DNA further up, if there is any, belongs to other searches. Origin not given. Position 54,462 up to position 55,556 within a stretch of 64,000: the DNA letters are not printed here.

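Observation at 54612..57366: MJ0400-type class I aldolase plus Zn alcohol dehydrogenase beside mtnP and mtnA: possible DHAP-shunt-like salvage of MTA and 5'-deoxyadenosine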

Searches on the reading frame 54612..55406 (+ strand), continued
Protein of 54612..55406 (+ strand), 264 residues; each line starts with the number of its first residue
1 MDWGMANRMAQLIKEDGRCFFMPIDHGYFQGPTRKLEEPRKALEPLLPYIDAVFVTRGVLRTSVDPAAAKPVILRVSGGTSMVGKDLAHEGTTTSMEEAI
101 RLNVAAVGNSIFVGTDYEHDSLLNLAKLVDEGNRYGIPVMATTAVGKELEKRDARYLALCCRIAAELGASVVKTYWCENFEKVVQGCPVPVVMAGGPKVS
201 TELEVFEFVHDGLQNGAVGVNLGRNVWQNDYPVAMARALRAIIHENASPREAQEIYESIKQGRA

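Call 64: find_encoding_contigs(protein=P0022, flank=10000, max_places=2)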
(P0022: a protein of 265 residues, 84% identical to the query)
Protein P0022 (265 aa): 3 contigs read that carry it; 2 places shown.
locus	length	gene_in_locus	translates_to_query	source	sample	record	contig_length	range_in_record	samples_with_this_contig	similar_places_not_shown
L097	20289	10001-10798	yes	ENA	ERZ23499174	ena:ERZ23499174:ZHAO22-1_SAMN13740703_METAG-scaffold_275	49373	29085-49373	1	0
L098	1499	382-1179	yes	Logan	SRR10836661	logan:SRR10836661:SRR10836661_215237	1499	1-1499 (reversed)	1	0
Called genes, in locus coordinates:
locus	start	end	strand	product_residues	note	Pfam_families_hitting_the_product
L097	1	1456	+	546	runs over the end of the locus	PF19864:Radical_SAM_N2, PF04055:Radical_SAM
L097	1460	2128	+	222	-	PF01168:Ala_racemase_N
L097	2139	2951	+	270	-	PF03446:NAD_binding_2 (weak), PF03807:F420_oxidored, PF14748:P5CR_dimer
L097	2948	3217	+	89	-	PF02325:CCB3_YggT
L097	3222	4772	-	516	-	PF07969:Amidohydro_3, PF01979:Amidohydro_1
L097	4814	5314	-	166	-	-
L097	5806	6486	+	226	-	-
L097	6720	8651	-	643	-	PF01134:GIDA, PF07992:Pyr_redox_2 (weak), PF12831:FAD_oxidored (weak), PF21680:GIDA_C_1st, PF13932:SAM_GIDA_C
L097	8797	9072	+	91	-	PF01649:Ribosomal_S20p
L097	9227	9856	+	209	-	PF01726:LexA_DNA_bind, PF00717:Peptidase_S24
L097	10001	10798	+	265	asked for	PF01791:DeoC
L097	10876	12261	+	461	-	PF00232:Glyco_hydro_1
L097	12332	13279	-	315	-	PF00698:Acyl_transf_1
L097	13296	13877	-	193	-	PF01648:ACPS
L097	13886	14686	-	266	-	PF00106:adh_short, PF13561:adh_short_C2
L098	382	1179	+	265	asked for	PF01791:DeoC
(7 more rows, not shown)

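Call 65: search_protein_families(library=pfam, proteins=[P0148, P0188, P0252, P0132, P0145, P0189, P0165, P0127], max_evalue=0.001)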
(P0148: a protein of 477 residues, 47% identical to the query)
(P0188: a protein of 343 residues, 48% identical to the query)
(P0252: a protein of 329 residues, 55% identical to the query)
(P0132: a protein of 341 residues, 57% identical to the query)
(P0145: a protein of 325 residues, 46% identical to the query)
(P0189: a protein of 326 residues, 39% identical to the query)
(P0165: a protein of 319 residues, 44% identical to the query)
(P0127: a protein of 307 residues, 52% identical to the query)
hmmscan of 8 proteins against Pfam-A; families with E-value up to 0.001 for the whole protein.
P0148 (477 aa): 2 families
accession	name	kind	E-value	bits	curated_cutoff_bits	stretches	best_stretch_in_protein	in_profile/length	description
PF02653.21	BPD_transp_2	-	5.7e-43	147.4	26.8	1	35-282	2-245/269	Branched-chain amino acid transport system / permease component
PF01791.15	DeoC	-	4e-19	69.6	23.8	1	287-447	53-229/229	DeoC/LacD family aldolase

P0188 (343 aa): 3 families
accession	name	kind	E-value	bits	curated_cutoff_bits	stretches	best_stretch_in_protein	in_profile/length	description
PF01791.15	DeoC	-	2.1e-16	60.7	23.8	1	192-311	95-229/229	DeoC/LacD family aldolase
PF13407.12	Peripla_BP_4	-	2.2e-16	60.6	35.1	1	121-194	45-117/258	Periplasmic binding protein domain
PF02653.21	BPD_transp_2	-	5.6e-11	42.5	26.8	1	1-85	189-269/269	Branched-chain amino acid transport system / permease component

P0252 (329 aa): 1 family
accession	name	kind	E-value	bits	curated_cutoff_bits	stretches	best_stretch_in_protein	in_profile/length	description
PF01791.15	DeoC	-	1.8e-07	31.4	23.8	1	211-309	77-192/229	DeoC/LacD family aldolase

P0132 (341 aa): 1 family
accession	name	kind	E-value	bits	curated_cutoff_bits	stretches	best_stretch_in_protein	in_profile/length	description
PF01791.15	DeoC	-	1.7e-17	64.3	23.8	1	25-199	1-186/229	DeoC/LacD family aldolase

P0145 (325 aa): 1 family
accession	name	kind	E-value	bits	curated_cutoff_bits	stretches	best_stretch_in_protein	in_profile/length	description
PF01791.15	DeoC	-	1.7e-19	70.8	23.8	1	26-287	2-229/229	DeoC/LacD family aldolase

P0189 (326 aa): 1 family
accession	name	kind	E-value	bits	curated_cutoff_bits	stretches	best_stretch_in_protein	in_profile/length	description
PF01791.15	DeoC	-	2.3e-09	37.7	23.8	1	142-285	78-229/229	DeoC/LacD family aldolase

P0165 (319 aa): 1 family
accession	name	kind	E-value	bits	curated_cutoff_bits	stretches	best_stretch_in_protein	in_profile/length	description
PF01791.15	DeoC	-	4.9e-11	43.1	23.8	1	51-206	1-167/229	DeoC/LacD family aldolase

P0127 (307 aa): 1 family
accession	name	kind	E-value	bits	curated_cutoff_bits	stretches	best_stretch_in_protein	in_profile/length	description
PF01791.15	DeoC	-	2.8e-22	79.9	23.8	1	131-266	78-229/229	DeoC/LacD family aldolase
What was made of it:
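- Tried and rejected: The multi-domain hits P0148 and P0188 are LsrD/LsrB-LsrF chimeras from true lsr operons and say nothing about ALD (call 65).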

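Call 80: search_protein_families(library=ncbifam, proteins=[L019:9228-9920:+, L019:8213-9010:-, L019:11925-13247:+, L019:13244-14965:+, L019:14972-15553:+, L019:15580-16923:+, L019:16920-17354:+, L019:17372-18445:+, L019:6661-7944:+, L019:19365-20378:+], max_evalue=1e-10)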
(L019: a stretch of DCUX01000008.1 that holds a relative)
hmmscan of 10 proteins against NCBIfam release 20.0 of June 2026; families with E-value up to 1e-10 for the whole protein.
L019:9228-9920:+ (230 aa): 27 families (the best 25 are shown)
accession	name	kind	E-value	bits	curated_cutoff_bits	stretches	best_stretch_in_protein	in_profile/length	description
NF005123.0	PRK06557.1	subfamily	5.9e-47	160.2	251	1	3-215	7-221/223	L-ribulose-5-phosphate 4-epimerase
NF005302.0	PRK06833.1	equivalog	2.4e-46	157.9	264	1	6-215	4-211/214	L-fuculose-phosphate aldolase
NF053831.1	RU1PAldHalo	equivalog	1.3e-41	142.4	300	1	22-215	17-207/208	ribulose-1-phosphate aldolase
NF004527.0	PRK05874.1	equivalog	3.1e-37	128.2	308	1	7-197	6-197/218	L-fuculose-phosphate aldolase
NF005984.0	PRK08087.1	subfamily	4.2e-35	121.5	264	1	7-209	5-205/215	L-fuculose-phosphate aldolase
TIGR01086.1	fucA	equivalog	1.1e-31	110.3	400.25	1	9-206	6-201/214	L-fuculose-phosphate aldolase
NF040649.1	FucA_Meth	equivalog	7.4e-31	107.5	250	1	10-189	4-176/179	L-fuculose phosphate aldolase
NF006208.0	PRK08333.1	equivalog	1.8e-30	106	267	1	7-188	4-182/189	aldolase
NF043034.1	OxoTetrPhDc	equivalog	2e-29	102.9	250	1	6-190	3-189/205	3-oxo-tetronate 4-phosphate decarboxylase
NF006047.0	PRK08193.1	subfamily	9.2e-28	97.4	257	1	6-215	3-223/231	L-ribulose-5-phosphate 4-epimerase AraD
TIGR00760.1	araD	equivalog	9.4e-25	87.1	389.1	1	6-215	3-221/228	L-ribulose-5-phosphate 4-epimerase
NF009003.0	PRK12348.1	subfamily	5e-24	85.2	331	1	6-195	2-202/228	L-ribulose-5-phosphate 4-epimerase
NF006413.0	PRK08660.1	equivalog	8.5e-23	81.1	203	1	11-193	5-181/184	aldolase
NF004855.0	PRK06208.1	subfamily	9.4e-22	77.5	255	1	24-201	59-239/274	class II aldolase/adducin family protein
NF009625.0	PRK13145.1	equivalog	2.5e-20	73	369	1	3-175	3-188/235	L-ribulose-5-phosphate 4-epimerase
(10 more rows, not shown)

L019:8213-9010:- (265 aa): 3 families
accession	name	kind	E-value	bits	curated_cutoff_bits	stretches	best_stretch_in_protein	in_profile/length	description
TIGR02869.1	spore_SleB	equivalog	5.7e-32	111.2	236.5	1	141-263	81-199/201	spore cortex-lytic enzyme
TIGR02899.1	spore_safA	subfamily_domain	2e-12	46.8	67.85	0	33-73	1-43/44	SafA/ExsA family spore coat assembly protein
NF010723.1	PRK14125.1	equivalog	3.4e-11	42.9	60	0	27-74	31-86/87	cell division suppressor protein YneA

L019:11925-13247:+ (440 aa): 25 families
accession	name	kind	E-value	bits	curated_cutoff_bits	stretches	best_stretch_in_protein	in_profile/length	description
NF004701.0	PRK06038.1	equivalog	1.6e-167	557.7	609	1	1-437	3-428/432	N-ethylammeline chlorohydrolase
NF006252.0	PRK08393.1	equivalog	8.2e-141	469.9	617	1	4-431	3-419/424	N-ethylammeline chlorohydrolase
NF006549.0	PRK09045.1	equivalog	8.5e-129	430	540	1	23-436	24-440/444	TRZ/ATZ family hydrolase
NF005557.0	PRK07228.1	equivalog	1.3e-120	403.1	522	1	3-438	2-440/445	5'-deoxyadenosine deaminase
NF012037.0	PRK15493.1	equivalog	1.5e-102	343.7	779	1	9-430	8-428/435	bifunctional S-methyl-5'-thioadenosine deaminase/S-adenosylhomocysteine deaminase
NF005211.0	PRK06687.1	equivalog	2.8e-97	326.2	703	1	23-420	16-418/419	TRZ/ATZ family protein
NF004995.0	PRK06380.1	subfamily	1.1e-87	294.8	567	1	4-424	3-412/418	metal-dependent hydrolase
NF006055.0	PRK08203.1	equivalog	1.2e-87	294.4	532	1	4-438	7-453/455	8-oxoguanine deaminase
NF005540.0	PRK07203.1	equivalog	1.2e-79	268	444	1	4-438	2-441/444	putative aminohydrolase SsnA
TIGR03314.1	Se_ssnA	subfamily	1.7e-78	264.4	455.5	1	5-437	2-439/441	putative selenium metabolism protein SsnA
NF009059.0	PRK12393.1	equivalog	1.1e-64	218.8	543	1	170-437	190-457/460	amidohydrolase family protein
NF006056.0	PRK08204.1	subfamily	4e-58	197.3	391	1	1-437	2-442/449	hypothetical protein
NF004801.0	PRK06151.1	subfamily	4.9e-51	174.1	416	1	165-438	188-465/491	chlorohydrolase family protein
TIGR02967.1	guan_deamin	equivalog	1.7e-47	162.3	375.4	1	20-380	5-366/401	guanine deaminase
NF006681.0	PRK09229.1-2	equivalog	2.2e-45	155.2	362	1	180-421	196-435/451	formimidoylglutamate deiminase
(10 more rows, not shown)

L019:13244-14965:+ (573 aa): 4 families
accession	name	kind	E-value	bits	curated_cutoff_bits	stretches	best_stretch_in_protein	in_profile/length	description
NF006375.0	PRK08609.1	equivalog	9.6e-165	549.4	426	1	5-570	6-570/571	DNA polymerase/3'-5' exonuclease PolX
NF005928.0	PRK07945.1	equivalog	2e-68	231.2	250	1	333-567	96-334/337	PHP domain-containing protein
NF006702.0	PRK09248.1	domain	1.5e-29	103.2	264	1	336-571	4-236/246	PHP domain-containing protein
NF006251.0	PRK08392.1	equivalog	2.6e-22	79.4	212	1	338-545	3-201/216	hypothetical protein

L019:14972-15553:+ (193 aa): 0 families

L019:15580-16923:+ (447 aa): 3 families
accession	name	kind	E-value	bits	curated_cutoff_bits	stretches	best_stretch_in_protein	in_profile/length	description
NF008268.0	PRK11040.1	equivalog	3.5e-59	200.7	438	1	9-446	18-445/446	metalloprotease PmbA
NF008006.0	PRK10735.1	equivalog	9.4e-43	146.3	513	1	45-433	57-452/481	metalloprotease TldD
NF040952.1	Arch_mtprotase_TldD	equivalog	1e-40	139.9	635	1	13-432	4-418/443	zinc metalloprotease TldD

L019:16920-17354:+ (144 aa): 5 families
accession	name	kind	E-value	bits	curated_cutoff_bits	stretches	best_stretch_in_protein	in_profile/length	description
NF003807.0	PRK05395.1-4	subfamily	3.5e-63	211.6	130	1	1-140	4-143/148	type II 3-dehydroquinate dehydratase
NF003805.0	PRK05395.1-2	subfamily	5.7e-62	207.6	146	1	1-141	2-142/147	type II 3-dehydroquinate dehydratase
TIGR01088.1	aroQ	equivalog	8.6e-61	203.7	169.85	1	2-140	1-139/141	type II 3-dehydroquinate dehydratase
NF003806.0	PRK05395.1-3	subfamily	1.7e-56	189.8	171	1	2-141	4-143/149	type II 3-dehydroquinate dehydratase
NF003804.0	PRK05395.1-1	subfamily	3e-55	186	195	1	2-140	6-145/151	type II 3-dehydroquinate dehydratase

L019:17372-18445:+ (357 aa): 12 families
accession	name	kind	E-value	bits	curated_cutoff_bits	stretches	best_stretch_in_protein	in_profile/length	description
NF040821.1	dipep_PepQ_Arch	equivalog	2.2e-83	280.2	630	1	4-351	2-344/346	Xaa-Pro dipeptidase PepQ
NF007310.0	PRK09795.1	equivalog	1.4e-78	264.3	393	1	6-354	5-357/361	aminopeptidase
NF008131.0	PRK10879.1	equivalog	3.5e-38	131.5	465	1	108-346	152-418/438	Xaa-Pro aminopeptidase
NF038259.1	ectoine_DoeA_2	exception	1.6e-29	102.9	575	1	2-343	15-374/386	ectoine hydrolase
TIGR00500.1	met_pdase_I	equivalog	1.4e-27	96.8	171.35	1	129-322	3-204/247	type I methionyl aminopeptidase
NF011720.0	PRK15173.1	subfamily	1.3e-25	90.2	420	1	120-351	106-338/343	peptidase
NF011174.0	PRK14576.1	subfamily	1.4e-25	90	487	1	112-345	160-394/405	putative endopeptidase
NF011173.0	PRK14575.1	equivalog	1.9e-25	89.7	850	1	120-351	169-401/406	putative peptidase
TIGR02993.1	ectoine_eutD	equivalog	8.3e-23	81.1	613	1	95-351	122-386/391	ectoine hydrolase DoeA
NF008970.0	PRK12318.1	equivalog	4.8e-21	75.2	267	1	129-322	43-245/291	methionyl aminopeptidase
NF010133.0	PRK13607.1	equivalog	1.3e-13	50.6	339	0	118-274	150-305/443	Xaa-Pro dipeptidase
NF009533.0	PRK12897.1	equivalog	6.8e-12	45.3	488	1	130-321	5-204/248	type I methionyl aminopeptidase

L019:6661-7944:+ (427 aa): 4 families
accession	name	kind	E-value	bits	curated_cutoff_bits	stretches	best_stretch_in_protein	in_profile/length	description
TIGR03921.1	T7SS_mycosin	equivalog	1.6e-52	178.8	278.75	1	146-416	3-275/353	type VII secretion-associated serine protease mycosin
NF033595.1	denti_PrtP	equivalog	4.3e-31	108.2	300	1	255-422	341-500/606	dentilisin complex serine proteinase subunit PrtP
NF049966.1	QH_SP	equivalog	2.9e-21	75.8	165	1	160-309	1-142/219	subtilisin-like serine protease QhpE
TIGR03895.1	protease_PatA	subfamily_domain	3.3e-15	55.9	421.05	1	197-388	1-179/606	PatA/PatG family cyanobactin maturation protease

L019:19365-20378:+ (337 aa): 1 family
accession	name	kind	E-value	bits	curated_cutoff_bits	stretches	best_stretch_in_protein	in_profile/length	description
TIGR02858.1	spore_III_AA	equivalog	3e-110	367.7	281.3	1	49-328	1-271/272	stage III sporulation protein AA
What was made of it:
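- The L019 class II aldolase also resembles ribulose-1-P aldolase (call 80).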
